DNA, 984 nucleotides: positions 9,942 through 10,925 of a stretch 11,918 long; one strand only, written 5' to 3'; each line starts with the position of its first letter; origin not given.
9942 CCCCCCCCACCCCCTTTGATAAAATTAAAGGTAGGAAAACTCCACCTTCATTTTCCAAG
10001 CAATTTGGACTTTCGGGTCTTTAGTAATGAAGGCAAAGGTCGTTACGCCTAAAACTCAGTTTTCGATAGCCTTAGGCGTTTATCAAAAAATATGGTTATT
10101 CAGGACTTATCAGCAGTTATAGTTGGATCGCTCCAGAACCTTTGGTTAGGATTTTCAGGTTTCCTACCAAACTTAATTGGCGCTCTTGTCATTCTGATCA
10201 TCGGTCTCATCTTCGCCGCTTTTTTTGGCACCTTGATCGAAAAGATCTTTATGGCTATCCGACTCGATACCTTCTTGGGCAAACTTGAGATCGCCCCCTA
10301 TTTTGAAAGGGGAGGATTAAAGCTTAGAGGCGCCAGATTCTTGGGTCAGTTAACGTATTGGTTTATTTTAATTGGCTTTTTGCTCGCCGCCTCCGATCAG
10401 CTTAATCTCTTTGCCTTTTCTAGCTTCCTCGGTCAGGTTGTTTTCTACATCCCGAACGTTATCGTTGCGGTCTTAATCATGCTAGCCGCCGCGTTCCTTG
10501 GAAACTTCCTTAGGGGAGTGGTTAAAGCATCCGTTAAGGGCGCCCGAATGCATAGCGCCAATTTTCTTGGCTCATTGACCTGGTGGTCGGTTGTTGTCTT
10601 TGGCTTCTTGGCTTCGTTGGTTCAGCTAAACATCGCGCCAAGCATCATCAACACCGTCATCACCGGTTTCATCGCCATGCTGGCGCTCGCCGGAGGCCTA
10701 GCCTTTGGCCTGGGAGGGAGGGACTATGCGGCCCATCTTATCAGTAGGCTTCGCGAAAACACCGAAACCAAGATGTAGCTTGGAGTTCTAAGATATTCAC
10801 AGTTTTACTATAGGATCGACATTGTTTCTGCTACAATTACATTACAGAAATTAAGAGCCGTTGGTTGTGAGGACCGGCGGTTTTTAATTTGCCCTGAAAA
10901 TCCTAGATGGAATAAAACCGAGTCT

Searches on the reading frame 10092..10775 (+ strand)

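Call 46: search_protein_families(library=pfam, proteins=[window:10092-10775:+], max_evalue=0.1)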
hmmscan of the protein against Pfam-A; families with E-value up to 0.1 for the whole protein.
window:10092-10775:+ (228 aa): 2 families
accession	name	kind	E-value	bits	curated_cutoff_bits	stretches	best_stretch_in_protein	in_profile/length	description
PF05552.17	MS_channel_1st_1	-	2.1e-15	56.7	22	2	14-60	3-49/50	Mechanosensitive ion channel, conserved TM helix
PF19180.5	DUF5862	-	0.043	14.1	33.3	1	22-51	28-57/68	Family of unknown function (DUF5862)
